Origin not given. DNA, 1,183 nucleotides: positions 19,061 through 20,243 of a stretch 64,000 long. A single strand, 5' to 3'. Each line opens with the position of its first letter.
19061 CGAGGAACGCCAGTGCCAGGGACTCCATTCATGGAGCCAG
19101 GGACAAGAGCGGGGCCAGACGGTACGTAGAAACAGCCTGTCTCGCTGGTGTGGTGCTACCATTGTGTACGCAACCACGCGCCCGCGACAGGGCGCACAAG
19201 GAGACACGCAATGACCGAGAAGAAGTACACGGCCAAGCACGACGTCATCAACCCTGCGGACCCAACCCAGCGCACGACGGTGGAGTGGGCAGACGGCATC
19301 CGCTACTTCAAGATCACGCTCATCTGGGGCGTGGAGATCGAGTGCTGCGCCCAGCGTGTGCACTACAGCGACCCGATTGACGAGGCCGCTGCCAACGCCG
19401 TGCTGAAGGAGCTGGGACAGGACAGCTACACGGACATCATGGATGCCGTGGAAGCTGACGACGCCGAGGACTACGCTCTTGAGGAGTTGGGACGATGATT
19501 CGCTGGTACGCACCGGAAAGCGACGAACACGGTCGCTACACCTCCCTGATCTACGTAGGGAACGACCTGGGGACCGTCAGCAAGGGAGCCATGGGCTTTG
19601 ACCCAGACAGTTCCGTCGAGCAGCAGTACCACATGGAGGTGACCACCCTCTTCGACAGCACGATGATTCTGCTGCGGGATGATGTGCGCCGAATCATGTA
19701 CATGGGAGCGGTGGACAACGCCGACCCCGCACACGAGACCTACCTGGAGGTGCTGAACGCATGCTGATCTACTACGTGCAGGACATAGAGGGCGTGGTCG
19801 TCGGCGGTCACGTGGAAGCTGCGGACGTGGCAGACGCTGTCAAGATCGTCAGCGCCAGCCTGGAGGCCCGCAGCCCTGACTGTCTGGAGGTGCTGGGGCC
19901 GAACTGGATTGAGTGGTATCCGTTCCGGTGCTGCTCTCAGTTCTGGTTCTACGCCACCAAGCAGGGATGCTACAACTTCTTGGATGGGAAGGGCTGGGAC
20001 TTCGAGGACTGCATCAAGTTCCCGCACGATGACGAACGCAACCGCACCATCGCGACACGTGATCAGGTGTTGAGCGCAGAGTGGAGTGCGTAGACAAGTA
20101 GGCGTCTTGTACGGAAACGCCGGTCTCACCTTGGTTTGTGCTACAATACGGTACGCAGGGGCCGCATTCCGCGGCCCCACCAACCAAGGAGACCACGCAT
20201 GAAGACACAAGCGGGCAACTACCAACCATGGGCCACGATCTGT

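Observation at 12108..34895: Family of about 11 conserved promoter-hairpin-RBS cassettes driving early genes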

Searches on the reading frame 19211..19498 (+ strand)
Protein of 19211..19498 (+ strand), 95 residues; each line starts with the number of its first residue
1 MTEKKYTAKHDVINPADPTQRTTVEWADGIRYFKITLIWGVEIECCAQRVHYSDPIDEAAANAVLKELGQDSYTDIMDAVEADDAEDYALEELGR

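Call 29: find_encoding_contigs(protein=window:19211-19498:+, flank=10000, max_places=10)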
Protein window:19211-19498:+ (95 aa): no gene with exactly this product is on record in the collection.

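Call 62: search_protein_families(library=pfam, proteins=[window:19211-19498:+], max_evalue=0.01)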
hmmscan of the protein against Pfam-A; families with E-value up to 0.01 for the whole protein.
window:19211-19498:+ (95 aa): 0 families

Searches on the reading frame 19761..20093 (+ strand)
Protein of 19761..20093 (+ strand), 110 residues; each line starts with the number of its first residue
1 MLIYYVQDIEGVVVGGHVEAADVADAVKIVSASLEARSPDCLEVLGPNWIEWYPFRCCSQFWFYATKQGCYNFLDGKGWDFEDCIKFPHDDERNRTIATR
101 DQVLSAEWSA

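Call 30: find_encoding_contigs(protein=window:19761-20093:+, flank=10000, max_places=10)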
Protein window:19761-20093:+ (110 aa): no gene with exactly this product is on record in the collection.
